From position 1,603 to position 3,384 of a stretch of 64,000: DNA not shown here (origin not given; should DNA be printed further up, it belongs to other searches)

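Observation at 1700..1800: A C7/G7 homopolymer separates an MFS permease frame from an ABC ATPase frame; one extra base gives a 905-aa MFS-NBD fusion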

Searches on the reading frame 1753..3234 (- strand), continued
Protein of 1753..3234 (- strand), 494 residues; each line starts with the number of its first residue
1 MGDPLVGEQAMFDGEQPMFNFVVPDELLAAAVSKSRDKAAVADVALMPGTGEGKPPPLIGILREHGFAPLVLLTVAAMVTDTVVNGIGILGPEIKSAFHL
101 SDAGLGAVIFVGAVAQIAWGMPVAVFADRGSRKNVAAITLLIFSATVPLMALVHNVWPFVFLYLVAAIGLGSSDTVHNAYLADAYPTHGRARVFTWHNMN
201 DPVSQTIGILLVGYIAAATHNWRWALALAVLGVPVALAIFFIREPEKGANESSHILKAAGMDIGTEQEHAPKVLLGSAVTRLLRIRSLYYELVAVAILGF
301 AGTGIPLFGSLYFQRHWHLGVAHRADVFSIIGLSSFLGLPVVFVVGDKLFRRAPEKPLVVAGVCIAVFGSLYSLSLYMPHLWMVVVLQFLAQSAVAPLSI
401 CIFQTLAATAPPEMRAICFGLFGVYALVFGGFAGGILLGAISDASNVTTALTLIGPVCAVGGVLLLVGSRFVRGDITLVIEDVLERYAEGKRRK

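Call 41: find_homologous_proteins(query=A2, max_evalue=1e-20)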
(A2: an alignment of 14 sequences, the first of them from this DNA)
Query A2 (14 sequences) (494 aa, profile of the alignment): 699 proteins with E <= 1e-20 among 8000 candidates; the best 120 are listed.
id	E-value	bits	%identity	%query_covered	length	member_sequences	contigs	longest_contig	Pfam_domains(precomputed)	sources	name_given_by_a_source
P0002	4.2e-178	611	93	100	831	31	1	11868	PF00005.34,PF00083.31,PF07690.22,PF13304.13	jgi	-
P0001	2.6e-177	608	94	100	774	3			PF00005.34,PF00083.31,PF07690.22,PF13304.13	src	-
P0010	2.6e-176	605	87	98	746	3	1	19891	PF00005.34,PF07690.22,PF13304.13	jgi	jgi:ABC-type branched-subunit amino acid transport system ATPase component/sugar phosphate permease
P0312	9.3e-176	603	100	100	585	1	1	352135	PF00083.31,PF07690.22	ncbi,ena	-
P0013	1.7e-175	602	84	100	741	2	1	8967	PF00005.34,PF00083.31,PF07690.22,PF13304.13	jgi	jgi:ABC-type branched-subunit amino acid transport system ATPase component/sugar phosphate permease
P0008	3.4e-175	601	89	98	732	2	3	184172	PF00005.34,PF00083.31,PF07690.22,PF13304.13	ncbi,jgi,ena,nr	ncbi:MAG TPA: ATP-binding protein [Acidimicrobiales bacterium]|nr:ATP-binding protein [Acidimicrobia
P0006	6.9e-175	600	86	100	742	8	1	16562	PF00005.34,PF00083.31,PF12832.14,PF07690.22,PF13304.13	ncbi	ncbi:MAG TPA: ATP-binding protein [Acidimicrobiales bacterium]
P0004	1.2e-174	600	89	100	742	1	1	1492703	PF00005.34,PF00083.31,PF07690.22,PF13304.13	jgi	jgi:ABC-type branched-subunit amino acid transport system ATPase component/sugar phosphate permease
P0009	3.1e-174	598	87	98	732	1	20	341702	PF00005.34,PF00083.31,PF12832.14,PF07690.22,PF13304.13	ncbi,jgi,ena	jgi:ABC-type branched-subunit amino acid transport system ATPase component/sugar phosphate permease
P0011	3.2e-174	598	87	98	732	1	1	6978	PF00005.34,PF00083.31,PF12832.14,PF07690.22,PF13304.13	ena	-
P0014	3.6e-174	598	86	100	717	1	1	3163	PF00005.34,PF00083.31,PF07690.22,PF13304.13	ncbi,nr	ncbi:MAG TPA: MFS transporter, partial [Acidimicrobiales bacterium]|nr:MFS transporter [Acidimicrobi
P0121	5.4e-174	597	65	97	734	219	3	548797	PF00005.34,PF00083.31,PF07690.22,PF13304.13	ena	-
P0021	7.5e-174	597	86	100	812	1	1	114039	PF00005.34,PF07690.22,PF13304.13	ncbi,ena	-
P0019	9.7e-174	597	84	100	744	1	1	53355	PF00005.34,PF07690.22,PF13304.13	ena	-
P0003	1.1e-173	596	91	98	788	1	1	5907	PF00005.34,PF00083.31,PF12832.14,PF07690.22,PF13304.13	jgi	jgi:ABC-type branched-subunit amino acid transport system ATPase component/sugar phosphate permease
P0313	7.5e-173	594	33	94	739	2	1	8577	PF00005.34,PF07690.22,PF13304.13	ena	-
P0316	7.5e-170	584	32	94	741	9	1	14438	PF00005.34,PF07690.22,PF13304.13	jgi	jgi:ABC-type branched-subunit amino acid transport system ATPase component/predicted MFS family arab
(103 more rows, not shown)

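Call 42: find_encoding_contigs(protein=P0312, flank=6000, max_places=5)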
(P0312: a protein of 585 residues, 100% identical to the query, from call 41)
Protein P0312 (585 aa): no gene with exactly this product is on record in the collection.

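Call 43: list_cluster_members(proteins=[P0312, P0001, P0313, P0316])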
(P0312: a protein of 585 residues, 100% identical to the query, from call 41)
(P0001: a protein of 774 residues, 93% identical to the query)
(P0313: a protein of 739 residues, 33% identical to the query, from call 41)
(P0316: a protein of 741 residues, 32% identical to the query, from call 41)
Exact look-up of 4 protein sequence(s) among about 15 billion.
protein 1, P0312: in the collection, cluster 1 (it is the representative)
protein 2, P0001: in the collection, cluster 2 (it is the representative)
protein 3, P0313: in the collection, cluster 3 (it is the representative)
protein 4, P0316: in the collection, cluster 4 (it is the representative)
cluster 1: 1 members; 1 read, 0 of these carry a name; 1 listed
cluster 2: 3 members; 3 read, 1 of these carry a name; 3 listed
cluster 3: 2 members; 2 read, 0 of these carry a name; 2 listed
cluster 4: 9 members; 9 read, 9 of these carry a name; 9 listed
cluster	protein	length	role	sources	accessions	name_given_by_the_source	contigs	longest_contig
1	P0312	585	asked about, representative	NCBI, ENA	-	-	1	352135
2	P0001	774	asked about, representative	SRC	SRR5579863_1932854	-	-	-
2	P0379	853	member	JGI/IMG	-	ABC-type branched-subunit amino acid transport system ATPase component/sugar phosphate ...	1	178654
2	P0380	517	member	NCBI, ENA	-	-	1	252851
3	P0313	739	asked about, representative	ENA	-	-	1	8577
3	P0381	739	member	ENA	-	-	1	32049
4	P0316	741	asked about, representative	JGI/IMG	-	ABC-type branched-subunit amino acid transport system ATPase component/predicted MFS ...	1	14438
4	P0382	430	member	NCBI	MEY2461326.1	MAG: hypothetical protein QOG30_3156, partial [Acidimicrobiaceae bacterium]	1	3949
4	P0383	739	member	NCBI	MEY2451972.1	MAG: hypothetical protein QOD92_1546 [Acidimicrobiaceae bacterium]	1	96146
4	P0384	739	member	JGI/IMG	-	ABC-type branched-subunit amino acid transport system ATPase component/predicted MFS ...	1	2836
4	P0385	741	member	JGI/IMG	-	ABC-type branched-subunit amino acid transport system ATPase component/sugar phosphate ...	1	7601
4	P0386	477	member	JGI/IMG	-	ABC-type branched-subunit amino acid transport system ATPase component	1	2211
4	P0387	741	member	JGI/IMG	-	ABC-type branched-subunit amino acid transport system ATPase component/predicted MFS ...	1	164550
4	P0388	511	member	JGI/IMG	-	ABC-type branched-subunit amino acid transport system ATPase component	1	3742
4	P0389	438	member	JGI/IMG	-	ABC-type branched-subunit amino acid transport system ATPase component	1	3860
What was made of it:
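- The window's 585-aa ORF (P0312) is on record from one NCBI+ENA contig of 352 kb (calls 41, 43).
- Tried and rejected: Only the cluster table shows that P0312 comes from one NCBI+ENA contig of 352 kb (call 43).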

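Call 54: find_encoding_contigs(protein=P0182, flank=6000, max_places=2)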
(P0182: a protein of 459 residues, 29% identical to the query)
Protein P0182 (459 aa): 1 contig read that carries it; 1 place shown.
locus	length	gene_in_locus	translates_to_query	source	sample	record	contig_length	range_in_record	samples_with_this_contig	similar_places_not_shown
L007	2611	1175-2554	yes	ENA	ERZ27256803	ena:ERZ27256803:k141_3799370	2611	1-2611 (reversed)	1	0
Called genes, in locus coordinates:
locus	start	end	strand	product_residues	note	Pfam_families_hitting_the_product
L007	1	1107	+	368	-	?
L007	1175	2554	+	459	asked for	PF07690:MFS_1, PF03137:OATP, PF07690:MFS_1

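Call 55: find_encoding_contigs(protein=P0306, flank=8000, max_places=1)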
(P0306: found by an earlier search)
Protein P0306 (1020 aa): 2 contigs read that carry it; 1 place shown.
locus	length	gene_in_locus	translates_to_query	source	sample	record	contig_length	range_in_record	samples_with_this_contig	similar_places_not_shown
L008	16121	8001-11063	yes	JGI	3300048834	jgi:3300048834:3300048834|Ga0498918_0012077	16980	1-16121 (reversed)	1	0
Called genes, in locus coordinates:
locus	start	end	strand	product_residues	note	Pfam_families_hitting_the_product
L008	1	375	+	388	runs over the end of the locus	PF13399:LytR_C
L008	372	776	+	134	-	PF02410:RsfS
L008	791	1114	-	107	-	PF13466:STAS_2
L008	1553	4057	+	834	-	PF00133:tRNA-synt_1, PF09334:tRNA-synt_1g, PF13603:tRNA-synt_1_2, PF00133:tRNA-synt_1, PF09334:tRNA-synt_1g (weak), PF08264:Anticodon_1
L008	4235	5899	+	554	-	PF00501:AMP-binding, PF14535:AMP-binding_C_2 (weak)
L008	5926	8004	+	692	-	PF02653:BPD_transp_2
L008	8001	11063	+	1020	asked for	PF00083:Sugar_tr, PF07690:MFS_1, PF03092:BT1 (weak), PF00005:ABC_tran, PF02463:SMC_N (faint), PF13476:AAA_23 (faint), PF13304:AAA_21 (weak), PF00005:ABC_tran, +1 more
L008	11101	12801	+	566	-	PF13458:Peripla_BP_6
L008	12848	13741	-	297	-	PF09754:PAC2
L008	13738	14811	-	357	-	PF01636:APH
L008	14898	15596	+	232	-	PF00085:Thioredoxin, PF14559:TPR_19 (weak), PF14561:TPR_20 (faint)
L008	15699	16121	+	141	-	?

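Call 59: search_protein_families(library=pfam, proteins=[L007:1-1107:+], max_evalue=0.00001)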
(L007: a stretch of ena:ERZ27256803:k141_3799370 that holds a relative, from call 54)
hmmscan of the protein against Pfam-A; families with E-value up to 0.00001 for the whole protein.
L007:1-1107:+ (368 aa): 1 family
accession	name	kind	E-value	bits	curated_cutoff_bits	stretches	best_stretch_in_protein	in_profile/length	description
PF02661.23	Fic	-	2.7e-14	54.2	24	1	90-190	1-93/93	Fic/DOC family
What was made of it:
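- Tried and rejected: P0182 sits on a 2.6-kb contig next to a Fic protein, which is uninformative (calls 54, 59).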

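Call 63: search_solved_structures(query=A2, max_evalue=0.01)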
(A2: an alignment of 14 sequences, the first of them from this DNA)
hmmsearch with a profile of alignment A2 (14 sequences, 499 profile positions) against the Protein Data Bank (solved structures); distinct sequences matched with E-value up to 0.01: 117 (the best 60 are shown).
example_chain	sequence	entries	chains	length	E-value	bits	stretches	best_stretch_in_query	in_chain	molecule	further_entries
6e8j_A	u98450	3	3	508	8.3e-42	146.4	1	56-432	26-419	Major facilitator family transporter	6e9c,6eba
9boi_A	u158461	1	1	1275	4.3e-35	124.3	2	29-246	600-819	mVenus,Maltose/maltodextrin-binding periplasmic protein,Protein spinster homolog 1,Designe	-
6e9o_B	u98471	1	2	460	5.9e-28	100.7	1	56-454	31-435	D-galactonate transport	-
6e9n_A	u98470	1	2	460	9.3e-28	100.1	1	56-454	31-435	D-galactonate transport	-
8qv5_A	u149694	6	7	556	4e-25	91.4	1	40-470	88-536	Sphingosine-1-phosphate transporter SPNS2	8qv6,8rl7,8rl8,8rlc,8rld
7yub_R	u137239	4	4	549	4.4e-25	91.3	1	40-470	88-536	Sphingosine-1-phosphate transporter SPNS2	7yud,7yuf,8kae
8jhr_A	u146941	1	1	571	4.9e-25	91.1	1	40-470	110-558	Sphingosine-1-phosphate transporter SPNS2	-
8ex4_A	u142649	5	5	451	1.4e-24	89.6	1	59-470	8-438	Sphingosine-1-phosphate transporter SPNS2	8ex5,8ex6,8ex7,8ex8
8g92_A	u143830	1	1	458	1.5e-24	89.5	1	59-470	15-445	Sphingosine-1-phosphate transporter SPNS2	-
8jhq_A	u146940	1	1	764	1.6e-19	72.9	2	40-173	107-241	Sphingosine-1-phosphate transporter SPNS2,GlgA glycogen synthase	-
8zar_J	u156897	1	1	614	1.2e-16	63.5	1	39-235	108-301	Multidrug export protein EmrB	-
8yf0_B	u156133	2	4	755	2.5e-16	62.4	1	55-228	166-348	Synaptic vesicle glycoprotein 2A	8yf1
8uo8_A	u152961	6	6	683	8e-16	60.7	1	57-239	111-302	Synaptic vesicle glycoprotein 2B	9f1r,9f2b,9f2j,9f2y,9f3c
8uo9_A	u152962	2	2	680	8.1e-16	60.7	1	55-228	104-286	Synaptic vesicle glycoprotein 2A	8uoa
9ntc_A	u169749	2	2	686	9.5e-16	60.5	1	55-228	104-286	Synaptic vesicle glycoprotein 2A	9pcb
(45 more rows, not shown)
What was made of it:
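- On Spinster (Spns) subfamily of MFS: The family profile hits HnSpns at 8e-42, SPNS1 at 4e-35 and SPNS2 at 4e-25 (call 63).
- Closest known: Spinster-family MFS transporters. Same: These are the best solved relatives of the MFS domain by profile search (8e-42, 4e-35, 4e-25; call 63).
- Tried and rejected: A profile-sequence search gave the MFS relatives instead (call 63).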

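Call 64: search_solved_structures(query=window:1753-3234:-, max_evalue=0.001, show_alignments=1)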
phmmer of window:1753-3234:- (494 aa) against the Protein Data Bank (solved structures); distinct sequences matched with E-value up to 0.001: 6.
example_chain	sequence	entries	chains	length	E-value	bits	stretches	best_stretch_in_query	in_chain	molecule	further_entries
6e8j_A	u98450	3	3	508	1.9e-05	27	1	75-216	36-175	Major facilitator family transporter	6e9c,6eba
7lo7_Z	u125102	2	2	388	0.00019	23.7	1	86-250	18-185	Quinolone resistance protein NorA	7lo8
8ttg_A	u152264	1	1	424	0.0002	23.6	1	86-250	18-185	Quinolone resistance protein NorA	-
8ttf_A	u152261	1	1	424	0.00022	23.5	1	86-250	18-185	Quinolone resistance protein NorA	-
28vj_B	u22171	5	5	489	0.0003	23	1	86-250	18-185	Quinolone resistance protein NorA,Soluble cytochrome b562 | NorA-BRIL(3A) fusion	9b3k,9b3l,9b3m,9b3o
9pv0_Z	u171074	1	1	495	0.0003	23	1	86-250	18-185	Quinolone resistance protein NorA, Soluble cytochrome b562 chimera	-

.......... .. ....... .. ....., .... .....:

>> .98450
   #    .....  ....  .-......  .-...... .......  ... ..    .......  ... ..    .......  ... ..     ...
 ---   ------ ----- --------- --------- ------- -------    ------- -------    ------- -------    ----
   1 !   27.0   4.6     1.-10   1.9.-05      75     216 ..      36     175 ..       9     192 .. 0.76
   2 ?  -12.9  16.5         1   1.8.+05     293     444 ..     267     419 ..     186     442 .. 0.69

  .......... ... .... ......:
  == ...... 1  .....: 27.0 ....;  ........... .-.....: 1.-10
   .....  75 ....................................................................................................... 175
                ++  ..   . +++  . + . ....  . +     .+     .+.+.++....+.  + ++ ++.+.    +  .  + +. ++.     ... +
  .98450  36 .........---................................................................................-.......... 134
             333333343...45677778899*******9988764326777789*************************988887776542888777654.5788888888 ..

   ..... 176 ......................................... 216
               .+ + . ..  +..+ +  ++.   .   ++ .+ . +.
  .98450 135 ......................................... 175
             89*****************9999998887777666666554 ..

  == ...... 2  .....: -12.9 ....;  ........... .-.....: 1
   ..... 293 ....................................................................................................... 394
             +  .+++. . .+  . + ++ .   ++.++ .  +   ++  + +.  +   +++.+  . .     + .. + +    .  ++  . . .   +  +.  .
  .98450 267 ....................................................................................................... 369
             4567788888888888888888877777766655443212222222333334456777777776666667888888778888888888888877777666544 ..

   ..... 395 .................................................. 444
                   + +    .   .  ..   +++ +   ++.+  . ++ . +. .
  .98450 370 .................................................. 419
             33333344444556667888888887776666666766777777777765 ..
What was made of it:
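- On Spinster (Spns) subfamily of MFS: The window sequence alone also has HnSpns as its best hit, but only at 1.9e-5 (call 64).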

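Call 69: search_solved_structures(query=A2, max_evalue=1e-30, show_alignments=1)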
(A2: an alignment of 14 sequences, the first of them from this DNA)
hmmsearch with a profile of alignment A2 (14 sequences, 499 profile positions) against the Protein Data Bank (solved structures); distinct sequences matched with E-value up to 1e-30: 2.
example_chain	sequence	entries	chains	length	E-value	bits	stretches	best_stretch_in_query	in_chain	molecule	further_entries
6e8j_A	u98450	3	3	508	8.3e-42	146.4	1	56-432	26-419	Major facilitator family transporter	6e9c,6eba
9boi_A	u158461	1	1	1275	4.3e-35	124.3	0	29-246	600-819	mVenus,Maltose/maltodextrin-binding periplasmic protein,Protein spinster homolog 1,Designe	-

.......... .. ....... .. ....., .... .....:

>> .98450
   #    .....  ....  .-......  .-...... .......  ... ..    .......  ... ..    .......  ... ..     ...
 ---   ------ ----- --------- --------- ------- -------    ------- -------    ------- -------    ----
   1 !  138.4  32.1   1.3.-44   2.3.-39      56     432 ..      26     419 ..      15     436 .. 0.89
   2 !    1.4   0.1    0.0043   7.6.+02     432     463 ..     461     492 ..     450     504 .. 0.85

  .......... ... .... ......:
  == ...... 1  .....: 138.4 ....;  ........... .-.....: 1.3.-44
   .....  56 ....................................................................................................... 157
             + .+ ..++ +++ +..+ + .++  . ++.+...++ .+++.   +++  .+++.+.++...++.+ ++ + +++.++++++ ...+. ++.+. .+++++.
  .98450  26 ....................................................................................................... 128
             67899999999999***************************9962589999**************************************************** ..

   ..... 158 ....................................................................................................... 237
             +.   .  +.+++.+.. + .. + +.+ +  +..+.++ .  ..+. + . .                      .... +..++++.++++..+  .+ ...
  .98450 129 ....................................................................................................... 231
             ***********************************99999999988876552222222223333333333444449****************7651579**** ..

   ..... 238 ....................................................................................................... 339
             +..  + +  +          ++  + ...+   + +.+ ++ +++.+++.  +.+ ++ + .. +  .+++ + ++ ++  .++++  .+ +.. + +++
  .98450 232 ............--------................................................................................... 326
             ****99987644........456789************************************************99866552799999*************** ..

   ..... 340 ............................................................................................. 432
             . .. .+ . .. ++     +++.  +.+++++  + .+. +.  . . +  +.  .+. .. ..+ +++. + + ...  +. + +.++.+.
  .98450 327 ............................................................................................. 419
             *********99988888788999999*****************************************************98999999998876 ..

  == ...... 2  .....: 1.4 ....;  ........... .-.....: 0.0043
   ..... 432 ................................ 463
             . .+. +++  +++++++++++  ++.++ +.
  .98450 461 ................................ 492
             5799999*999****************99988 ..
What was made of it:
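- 1751..3234 (-): Spinster-like MFS domain (12 TM) plus the cytoplasmic helical extension of TM12. This is the N-terminal part of the fusion gene, in reading frame A. A profile of the family hits the bacterial Spinster homologue 6E8J at 8e-42 (calls 63, 69).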

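Call 71: find_encoding_contigs(protein=P0380, flank=5000, max_places=2)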
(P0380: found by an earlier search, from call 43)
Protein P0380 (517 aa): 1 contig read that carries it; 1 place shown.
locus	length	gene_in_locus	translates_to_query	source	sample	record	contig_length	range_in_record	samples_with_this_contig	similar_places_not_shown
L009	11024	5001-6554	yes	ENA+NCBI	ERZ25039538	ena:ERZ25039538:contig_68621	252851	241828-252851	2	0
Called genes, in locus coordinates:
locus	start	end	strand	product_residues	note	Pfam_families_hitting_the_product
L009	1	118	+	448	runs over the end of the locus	PF02056:Glyco_hydro_4, PF11975:Glyco_hydro_4C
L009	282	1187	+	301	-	PF03446:NAD_binding_2, PF03807:F420_oxidored, PF14833:NAD_binding_11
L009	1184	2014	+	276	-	PF22649:Cgl0159, PF01791:DeoC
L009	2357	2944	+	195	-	PF00370:FGGY_N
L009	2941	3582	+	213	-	PF02782:FGGY_C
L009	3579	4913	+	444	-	PF09861:Lar_N, PF21113:LarA_C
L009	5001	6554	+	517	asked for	PF00083:Sugar_tr (weak), PF07690:MFS_1, PF12832:MFS_1_like (faint)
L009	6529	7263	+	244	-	PF00005:ABC_tran, PF02463:SMC_N (faint), PF13304:AAA_21 (faint)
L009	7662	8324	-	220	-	-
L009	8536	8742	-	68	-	-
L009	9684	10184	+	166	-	PF00005:ABC_tran, PF12399:BCA_ABC_TP_C (weak)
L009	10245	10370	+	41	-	-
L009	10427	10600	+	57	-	-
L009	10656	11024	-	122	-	?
